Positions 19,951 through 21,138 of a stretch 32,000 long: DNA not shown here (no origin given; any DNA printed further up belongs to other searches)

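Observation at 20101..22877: OLD-family ATPase-TOPRIM nuclease paired with an unknown coiled-coil partner rather than a UvrD helicase or retron: possible new OLD class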

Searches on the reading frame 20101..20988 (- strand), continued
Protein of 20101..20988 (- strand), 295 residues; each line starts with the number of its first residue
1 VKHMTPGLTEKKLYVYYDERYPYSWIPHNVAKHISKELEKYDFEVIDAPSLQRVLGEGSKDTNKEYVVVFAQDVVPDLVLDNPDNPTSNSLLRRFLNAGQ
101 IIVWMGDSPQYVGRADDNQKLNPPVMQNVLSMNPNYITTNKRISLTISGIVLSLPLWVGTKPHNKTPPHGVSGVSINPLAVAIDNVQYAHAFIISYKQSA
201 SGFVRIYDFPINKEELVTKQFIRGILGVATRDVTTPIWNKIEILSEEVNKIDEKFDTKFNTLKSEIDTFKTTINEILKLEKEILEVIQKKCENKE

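Call 46: search_protein_families(library=pfam, alignment_id=A3, max_evalue=0.001)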
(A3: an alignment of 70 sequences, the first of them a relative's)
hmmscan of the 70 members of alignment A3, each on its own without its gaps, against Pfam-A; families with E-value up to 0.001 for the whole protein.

A. member 1, P0077 (372 aa): 1 family
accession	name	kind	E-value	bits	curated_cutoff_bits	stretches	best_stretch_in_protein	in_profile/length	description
PF18742.7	DpnII-MboI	-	1.6e-45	154.8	27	1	225-370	2-149/150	REase_DpnII-MboI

B. families by the number of members that match (of 70 scanned): 15 families
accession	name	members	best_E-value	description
PF13385.13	Laminin_G_3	2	2.9e-36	Concanavalin A-like lectin/glucanases superfamily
PF10137.14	CAP12-PCTIR_TIR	2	9.1e-27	CAP12/Pycsar effector protein, TIR domain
PF18742.7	DpnII-MboI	1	1.6e-45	REase_DpnII-MboI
PF15711.10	ILEI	1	2.1e-23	Interleukin-like EMT inducer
PF13676.11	TIR_2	1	1.5e-18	TIR domain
PF14870.12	PSII_BNR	1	4.9e-15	Photosynthesis system II assembly factor YCF48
PF02018.23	CBM_4_9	1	3.2e-11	Carbohydrate binding domain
PF02012.26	BNR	1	1.3e-06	BNR/Asp-box repeat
PF15902.12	Sortilin-Vps10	1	5.1e-06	Sortilin, neurotensin receptor 3,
PF01582.25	TIR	1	8.4e-06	TIR domain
PF08937.16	ThsB_TIR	1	1.7e-05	Thoeris protein ThsB, TIR-like domain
PF00354.24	Pentaxin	1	0.00015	Pentaxin family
PF00404.24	Dockerin_1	1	0.00018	Dockerin type I domain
PF03706.18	LPG_synthase_TM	1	0.00024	Lysylphosphatidylglycerol synthase TM region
PF07332.16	Phage_holin_3_6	1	0.00068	Putative Actinobacterial Holin-X, holin superfamily III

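Call 61: search_protein_families(library=pfam, proteins=[L042:4713-5753:+, L042:3058-4173:+, L042:2166-3092:+, L042:6291-7745:-, L042:7836-9782:-, P0015, L008:9111-9866:+, L004:6529-7278:-], max_evalue=0.01)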
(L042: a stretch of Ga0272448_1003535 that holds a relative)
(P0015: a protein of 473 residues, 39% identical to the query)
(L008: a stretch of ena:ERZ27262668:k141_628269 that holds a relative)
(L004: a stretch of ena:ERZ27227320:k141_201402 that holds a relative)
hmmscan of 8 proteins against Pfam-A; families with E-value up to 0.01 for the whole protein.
L042:4713-5753:+ (346 aa): 0 families

L042:3058-4173:+ (371 aa): 0 families

L042:2166-3092:+ (308 aa): 1 family
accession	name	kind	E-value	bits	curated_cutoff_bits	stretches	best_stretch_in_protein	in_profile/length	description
PF10137.14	CAP12-PCTIR_TIR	-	0.00012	22.5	24.7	1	19-111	9-118/119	CAP12/Pycsar effector protein, TIR domain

L042:6291-7745:- (484 aa): 8 families
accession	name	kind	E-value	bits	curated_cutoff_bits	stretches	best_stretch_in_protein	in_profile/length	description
PF00005.33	ABC_tran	-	2.5e-13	51.2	25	1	62-176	2-135/137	ABC transporter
PF02463.25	SMC_N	-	2.9e-05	24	40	0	149-222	136-211/220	RecF/RecN/SMC N terminal domain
PF13191.12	AAA_16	-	4.8e-05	24.3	32.6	1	72-125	25-78/167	AAA ATPase domain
PF13401.12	AAA_22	-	0.00014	22.6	27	1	73-180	7-96/130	AAA domain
PF13555.12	AAA_29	-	0.00021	21.4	27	1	61-91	12-42/61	P-loop containing region of AAA domain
PF00583.31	Acetyltransf_1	-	0.0012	19.5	20.7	1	259-343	16-83/116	Acetyltransferase (GNAT) family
PF13604.12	AAA_30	-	0.004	17.3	27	0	73-189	20-110/191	AAA domain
PF20720.3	nSTAND3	-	0.0086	16.2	27.2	0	72-110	18-55/155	Novel STAND NTPase 3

L042:7836-9782:- (648 aa): 0 families

P0015 (473 aa): 0 families

L008:9111-9866:+ (251 aa): 0 families

L004:6529-7278:- (249 aa): 0 families

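Call 67: fold_search(model_id=the predicted structure, library=viral)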
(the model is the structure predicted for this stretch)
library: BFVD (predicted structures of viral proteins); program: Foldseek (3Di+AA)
matches with E <= 10: 297; with E <= 0.001: 0
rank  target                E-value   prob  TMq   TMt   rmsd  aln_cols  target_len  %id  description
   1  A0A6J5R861            8.7e-03  0.97  0.40  0.22   6.5       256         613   10  Autotransporter beta-domain containing protein [uncultured Caudovirales phage]
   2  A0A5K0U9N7            2.2e-02  0.47  0.29  0.30  12.7       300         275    9  Type 1 glutamine amidotransferase [Yasminevirus sp. GU-2018]
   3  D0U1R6                3.5e-02  0.54  0.33  0.10  11.4       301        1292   11  Protein G75A [Wood mouse herpesvirus]
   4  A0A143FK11            6.8e-02  0.23  0.17  0.27   6.9       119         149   15  (no name in the UniProt tables at hand)
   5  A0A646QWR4            7.2e-02  0.33  0.16  0.29   7.5       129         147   12  (no name in the UniProt tables at hand)
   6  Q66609                9.2e-02  0.51  0.36  0.11   8.5       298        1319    9  Probable membrane antigen 3 [Equine herpesvirus 2 (strain 86/87)]
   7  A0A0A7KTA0            9.7e-02  0.33  0.19  0.23   6.4       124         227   13  Asb018 [Agrotis segetum nucleopolyhedrovirus B]
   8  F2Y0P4                4.4e-01  0.33  0.20  0.10   5.0       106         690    9  (no name in the UniProt tables at hand)
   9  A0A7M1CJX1            4.7e-01  0.18  0.26  0.12   7.7       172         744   14  (no name in the UniProt tables at hand)
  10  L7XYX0                4.7e-01  0.06  0.15  0.18  11.9       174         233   11  Putative hydrolase [Megavirus lba]
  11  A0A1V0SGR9            5.3e-01  0.20  0.18  0.35   5.8       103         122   16  Putative sensor histidine kinase [Hokovirus HKV1]
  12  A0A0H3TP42            5.9e-01  0.15  0.19  0.17   6.1       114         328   10  (no name in the UniProt tables at hand)
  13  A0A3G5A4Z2            5.9e-01  0.05  0.15  0.18  16.1       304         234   11  Uncharacterized protein [Homavirus sp.]
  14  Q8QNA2                6.3e-01  0.09  0.16  0.08  11.2       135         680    9  EsV-1-186 [Ectocarpus siliculosus virus 1 (isolate New Zealand/Kaikoura/1988)]
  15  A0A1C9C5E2            6.3e-01  0.08  0.21  0.15  22.4       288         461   11  NifS-like protein [Heterosigma akashiwo virus 01]
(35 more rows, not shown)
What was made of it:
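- Tried and rejected: BFVD viral structures gave nothing at E <= 1e-3 (call 67).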

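Call 68: search_protein_families(library=pfam, proteins=[P0108, P0100, P0114, P0157, P0133, P0147, P0145, P0167, P0128, P0101], max_evalue=0.001)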
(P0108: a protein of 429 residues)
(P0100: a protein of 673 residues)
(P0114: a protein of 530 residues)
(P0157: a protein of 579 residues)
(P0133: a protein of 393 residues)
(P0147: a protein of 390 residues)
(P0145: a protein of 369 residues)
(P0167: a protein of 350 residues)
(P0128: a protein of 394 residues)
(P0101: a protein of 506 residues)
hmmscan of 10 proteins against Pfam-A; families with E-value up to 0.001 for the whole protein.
P0108 (429 aa): 3 families
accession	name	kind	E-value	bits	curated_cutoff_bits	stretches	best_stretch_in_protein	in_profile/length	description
PF13676.11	TIR_2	-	1.5e-18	67.9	28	1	6-113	1-111/122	TIR domain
PF01582.25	TIR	-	8.4e-06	26.1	21.3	1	15-80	15-80/179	TIR domain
PF08937.16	ThsB_TIR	-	1.7e-05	25.6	21.2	1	7-89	1-92/100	Thoeris protein ThsB, TIR-like domain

P0100 (673 aa): 0 families

P0114 (530 aa): 0 families

P0157 (579 aa): 1 family
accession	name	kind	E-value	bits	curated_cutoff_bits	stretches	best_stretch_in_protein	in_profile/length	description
PF15711.10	ILEI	-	2.1e-23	83.1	27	1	38-128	1-90/90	Interleukin-like EMT inducer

P0133 (393 aa): 1 family
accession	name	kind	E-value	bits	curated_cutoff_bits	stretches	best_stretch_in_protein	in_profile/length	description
PF10137.14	CAP12-PCTIR_TIR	-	9.1e-27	93.9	24.7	1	236-373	2-118/119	CAP12/Pycsar effector protein, TIR domain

P0147 (390 aa): 1 family
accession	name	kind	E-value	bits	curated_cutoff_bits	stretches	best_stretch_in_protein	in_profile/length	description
PF10137.14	CAP12-PCTIR_TIR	-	2.5e-25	89.2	24.7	1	232-381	2-118/119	CAP12/Pycsar effector protein, TIR domain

P0145 (369 aa): 0 families

P0167 (350 aa): 0 families

P0128 (394 aa): 0 families

P0101 (506 aa): 0 families

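Call 71: find_homologous_proteins(query=A5, max_evalue=1e-10)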
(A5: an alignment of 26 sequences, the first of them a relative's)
Query A5 (26 sequences) (290 aa, profile of the alignment): 15 proteins with E <= 1e-10 among 8000 candidates.
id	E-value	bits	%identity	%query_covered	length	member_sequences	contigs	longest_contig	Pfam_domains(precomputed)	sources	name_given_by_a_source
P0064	7.2e-93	329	100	100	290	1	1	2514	PF27344.1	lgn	-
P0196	2.9e-90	320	39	98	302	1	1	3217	PF27344.1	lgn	-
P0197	3.4e-88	314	35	98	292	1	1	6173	PF27344.1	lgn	-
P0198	3.4e-86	307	34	93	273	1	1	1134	PF27344.1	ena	-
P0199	7.7e-86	306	44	99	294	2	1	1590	PF27344.1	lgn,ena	-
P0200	3.6e-84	300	35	98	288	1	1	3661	PF27344.1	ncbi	ncbi:MAG: hypothetical protein ACFFDI_27690 [Promethearchaeota archaeon]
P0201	4.3e-84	300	38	98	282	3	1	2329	PF27344.1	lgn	-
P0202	6.7e-84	300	32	94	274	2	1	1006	PF27344.1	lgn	-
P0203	1.7e-81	292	36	98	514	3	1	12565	PF27344.1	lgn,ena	-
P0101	4.5e-80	287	38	99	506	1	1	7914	PF27344.1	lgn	-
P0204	7.3e-78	280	33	94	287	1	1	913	PF27344.1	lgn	-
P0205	7.1e-77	277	37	100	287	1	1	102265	PF27344.1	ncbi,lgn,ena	-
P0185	4.4e-72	261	28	96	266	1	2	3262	PF27344.1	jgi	jgi:hypothetical protein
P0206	1.2e-51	194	39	53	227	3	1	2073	PF27344.1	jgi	jgi:hypothetical protein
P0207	5.6e-51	192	33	83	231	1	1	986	PF27344.1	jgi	jgi:hypothetical protein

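Call 72: find_encoding_contigs(protein=P0205, flank=6000, max_places=2)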
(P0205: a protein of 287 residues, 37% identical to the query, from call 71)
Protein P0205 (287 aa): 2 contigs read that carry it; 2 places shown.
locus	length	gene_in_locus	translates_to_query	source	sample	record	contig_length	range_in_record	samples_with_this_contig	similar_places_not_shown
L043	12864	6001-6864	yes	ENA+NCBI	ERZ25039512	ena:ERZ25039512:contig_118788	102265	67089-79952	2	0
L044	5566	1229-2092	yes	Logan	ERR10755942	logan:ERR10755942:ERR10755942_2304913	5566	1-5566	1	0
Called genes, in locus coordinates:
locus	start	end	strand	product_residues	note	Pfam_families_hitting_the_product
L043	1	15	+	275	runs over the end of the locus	PF01135:PCMT, PF01209:Ubie_methyltran, PF06325:PrmA, PF13489:Methyltransf_23, PF13847:Methyltransf_31, PF08241:Methyltransf_11, PF08242:Methyltransf_12, PF13649:Methyltransf_25, +2 more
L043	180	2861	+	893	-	PF13188:PAS_8 (weak), PF08448:PAS_4, PF00989:PAS, PF08447:PAS_3, PF13426:PAS_9, PF08447:PAS_3, PF13426:PAS_9, PF02518:HATPase_c, +10 more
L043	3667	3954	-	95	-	-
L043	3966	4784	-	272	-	PF00175:NAD_binding_1, PF10418:DHODB_Fe-S_bind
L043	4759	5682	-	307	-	PF01180:DHO_dh, PF03060:NMO (weak), PF01207:Dus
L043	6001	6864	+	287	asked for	PF27344:MJECL34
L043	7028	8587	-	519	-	PF20123:DUF6513, PF00809:Pterin_bind, PF04481:DUF561 (weak), PF14251:PterinBD-DUF4346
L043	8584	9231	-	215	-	PF04289:DUF447_N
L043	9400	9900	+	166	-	PF01066:CDP-OH_P_transf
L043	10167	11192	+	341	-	PF04055:Radical_SAM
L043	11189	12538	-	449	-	PF00682:HMGL-like, PF22617:HCS_D2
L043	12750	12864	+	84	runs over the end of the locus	-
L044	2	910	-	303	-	?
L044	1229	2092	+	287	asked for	PF27344:MJECL34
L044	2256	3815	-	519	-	PF20123:DUF6513, PF00809:Pterin_bind, PF04481:DUF561 (weak), PF14251:PterinBD-DUF4346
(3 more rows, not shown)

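Call 73: find_encoding_contigs(protein=P0203, flank=6000, max_places=2)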
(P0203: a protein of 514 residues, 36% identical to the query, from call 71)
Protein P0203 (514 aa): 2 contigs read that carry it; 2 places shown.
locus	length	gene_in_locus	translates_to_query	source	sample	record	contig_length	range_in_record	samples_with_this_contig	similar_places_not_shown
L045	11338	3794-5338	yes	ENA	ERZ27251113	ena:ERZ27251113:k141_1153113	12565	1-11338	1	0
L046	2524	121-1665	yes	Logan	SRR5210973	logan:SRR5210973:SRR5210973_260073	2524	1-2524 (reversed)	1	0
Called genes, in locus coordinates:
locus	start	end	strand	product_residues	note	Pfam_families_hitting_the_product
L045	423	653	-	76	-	-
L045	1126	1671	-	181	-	-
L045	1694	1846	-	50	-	-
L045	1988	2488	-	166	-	-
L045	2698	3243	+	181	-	-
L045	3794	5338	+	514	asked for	PF27344:MJECL34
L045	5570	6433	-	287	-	PF09171:AGOG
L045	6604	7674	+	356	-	-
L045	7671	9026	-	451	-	-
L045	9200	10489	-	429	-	PF01966:HD, PF19276:HD_assoc_2 (weak)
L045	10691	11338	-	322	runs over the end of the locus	PF04343:DUF488, PF22751:DUF488-N3a (weak)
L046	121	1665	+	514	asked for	PF27344:MJECL34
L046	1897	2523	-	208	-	?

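Call 74: find_encoding_contigs(protein=P0197, flank=6000, max_places=2)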
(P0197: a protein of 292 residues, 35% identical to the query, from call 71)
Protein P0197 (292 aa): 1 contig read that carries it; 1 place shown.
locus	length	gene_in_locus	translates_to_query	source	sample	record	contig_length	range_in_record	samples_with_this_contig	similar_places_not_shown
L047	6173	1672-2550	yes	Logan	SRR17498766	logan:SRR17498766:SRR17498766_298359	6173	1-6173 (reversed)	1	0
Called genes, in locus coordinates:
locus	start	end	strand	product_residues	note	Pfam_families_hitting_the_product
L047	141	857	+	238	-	-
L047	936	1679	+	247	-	PF13367:PrsW-protease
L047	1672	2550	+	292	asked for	PF27344:MJECL34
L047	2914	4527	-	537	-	PF00801:PKD, PF18911:PKD_4, PF24893:DUF7743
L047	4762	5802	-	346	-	-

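Call 80: search_dna_similar(query=window:20101-20979:-, collection=plasmids, mode=protein, max_evalue=0.001)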
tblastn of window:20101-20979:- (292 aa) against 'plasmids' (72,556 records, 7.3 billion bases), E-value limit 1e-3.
No match.

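Call 81: search_dna_similar(query=window:20101-20979:-, collection=phages, mode=protein, max_evalue=0.001)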
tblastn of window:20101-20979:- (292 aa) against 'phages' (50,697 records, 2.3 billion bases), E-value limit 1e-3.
No match.
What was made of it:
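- Tried and rejected: A tblastn search of plasmids and phages with the partner also found none (calls 80, 81).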
